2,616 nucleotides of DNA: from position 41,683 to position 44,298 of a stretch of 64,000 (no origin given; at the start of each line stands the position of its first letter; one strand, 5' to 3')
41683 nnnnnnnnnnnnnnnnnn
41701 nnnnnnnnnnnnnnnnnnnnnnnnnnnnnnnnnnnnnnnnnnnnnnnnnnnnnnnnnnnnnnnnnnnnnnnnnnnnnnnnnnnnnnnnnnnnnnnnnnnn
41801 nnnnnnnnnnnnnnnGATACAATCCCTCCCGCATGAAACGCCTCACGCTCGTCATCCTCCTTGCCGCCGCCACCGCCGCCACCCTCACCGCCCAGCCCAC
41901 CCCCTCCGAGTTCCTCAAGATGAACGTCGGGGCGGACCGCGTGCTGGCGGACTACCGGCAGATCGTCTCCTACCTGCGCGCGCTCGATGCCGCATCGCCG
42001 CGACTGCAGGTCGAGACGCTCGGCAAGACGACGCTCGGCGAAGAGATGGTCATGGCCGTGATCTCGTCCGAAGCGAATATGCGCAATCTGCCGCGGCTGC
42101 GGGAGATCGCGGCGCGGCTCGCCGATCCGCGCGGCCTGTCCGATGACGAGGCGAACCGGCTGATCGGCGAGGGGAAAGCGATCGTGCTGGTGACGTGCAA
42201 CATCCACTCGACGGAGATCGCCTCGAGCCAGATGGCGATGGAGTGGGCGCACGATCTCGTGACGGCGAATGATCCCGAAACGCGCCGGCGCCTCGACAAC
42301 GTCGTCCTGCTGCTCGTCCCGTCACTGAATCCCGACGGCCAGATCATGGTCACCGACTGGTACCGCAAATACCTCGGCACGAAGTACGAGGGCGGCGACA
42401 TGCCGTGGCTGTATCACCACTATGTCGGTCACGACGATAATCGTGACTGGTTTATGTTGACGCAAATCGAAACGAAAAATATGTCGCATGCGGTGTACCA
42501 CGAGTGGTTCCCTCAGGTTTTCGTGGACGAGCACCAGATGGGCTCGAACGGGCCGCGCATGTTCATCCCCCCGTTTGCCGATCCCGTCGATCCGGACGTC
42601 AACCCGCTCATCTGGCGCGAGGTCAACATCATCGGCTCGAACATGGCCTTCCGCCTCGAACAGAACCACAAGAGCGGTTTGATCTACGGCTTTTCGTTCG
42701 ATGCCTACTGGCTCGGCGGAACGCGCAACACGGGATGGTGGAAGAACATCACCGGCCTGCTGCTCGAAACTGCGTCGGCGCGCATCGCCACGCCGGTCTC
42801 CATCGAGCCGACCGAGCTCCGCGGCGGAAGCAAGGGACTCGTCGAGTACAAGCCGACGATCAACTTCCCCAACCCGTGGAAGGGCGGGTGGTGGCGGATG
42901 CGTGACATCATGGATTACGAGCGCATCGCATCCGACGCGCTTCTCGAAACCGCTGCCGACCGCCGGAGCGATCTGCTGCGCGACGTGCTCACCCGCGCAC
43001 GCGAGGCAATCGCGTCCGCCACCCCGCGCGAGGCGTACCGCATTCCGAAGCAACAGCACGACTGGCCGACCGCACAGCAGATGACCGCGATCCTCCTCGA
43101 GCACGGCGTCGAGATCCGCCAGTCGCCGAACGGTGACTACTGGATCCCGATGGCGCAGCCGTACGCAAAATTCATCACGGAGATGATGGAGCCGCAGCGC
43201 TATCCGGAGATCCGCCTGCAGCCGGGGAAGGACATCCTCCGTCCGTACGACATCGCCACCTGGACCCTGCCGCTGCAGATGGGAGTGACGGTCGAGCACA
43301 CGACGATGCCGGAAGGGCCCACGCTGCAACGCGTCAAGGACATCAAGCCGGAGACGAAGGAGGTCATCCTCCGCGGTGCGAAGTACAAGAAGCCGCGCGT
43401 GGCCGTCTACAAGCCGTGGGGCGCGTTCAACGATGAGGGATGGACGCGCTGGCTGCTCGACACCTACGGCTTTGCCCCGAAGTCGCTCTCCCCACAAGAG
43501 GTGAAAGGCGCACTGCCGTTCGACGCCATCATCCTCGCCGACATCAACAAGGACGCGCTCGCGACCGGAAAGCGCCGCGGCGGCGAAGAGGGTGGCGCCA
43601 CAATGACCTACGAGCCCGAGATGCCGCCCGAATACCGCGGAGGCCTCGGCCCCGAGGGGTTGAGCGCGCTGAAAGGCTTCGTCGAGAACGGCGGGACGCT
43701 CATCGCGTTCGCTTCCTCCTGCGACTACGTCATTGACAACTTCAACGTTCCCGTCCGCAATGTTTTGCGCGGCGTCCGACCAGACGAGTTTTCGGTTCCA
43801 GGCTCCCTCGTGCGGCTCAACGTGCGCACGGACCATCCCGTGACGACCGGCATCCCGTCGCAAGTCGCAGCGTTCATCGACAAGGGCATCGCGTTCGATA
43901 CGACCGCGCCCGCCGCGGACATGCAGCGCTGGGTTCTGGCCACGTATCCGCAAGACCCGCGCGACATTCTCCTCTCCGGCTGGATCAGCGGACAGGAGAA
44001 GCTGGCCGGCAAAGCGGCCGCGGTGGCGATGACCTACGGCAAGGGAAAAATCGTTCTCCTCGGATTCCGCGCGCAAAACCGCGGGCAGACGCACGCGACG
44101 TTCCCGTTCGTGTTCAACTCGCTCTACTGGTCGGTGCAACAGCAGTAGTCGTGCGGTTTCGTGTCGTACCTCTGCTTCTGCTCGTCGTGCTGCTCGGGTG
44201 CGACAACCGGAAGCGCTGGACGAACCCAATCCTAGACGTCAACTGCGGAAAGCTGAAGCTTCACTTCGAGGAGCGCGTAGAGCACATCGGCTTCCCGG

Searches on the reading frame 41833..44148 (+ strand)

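Call 18: search_protein_families(library=pfam, proteins=[window:41833-44148:+], max_evalue=0.00001)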
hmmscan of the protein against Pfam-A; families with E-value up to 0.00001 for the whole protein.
window:41833-44148:+ (771 aa): 1 family
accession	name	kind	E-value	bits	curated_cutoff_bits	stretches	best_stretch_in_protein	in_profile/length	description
PF00246.29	Peptidase_M14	-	1.1e-19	71.6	21.6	1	44-207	1-134/286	Zinc carboxypeptidase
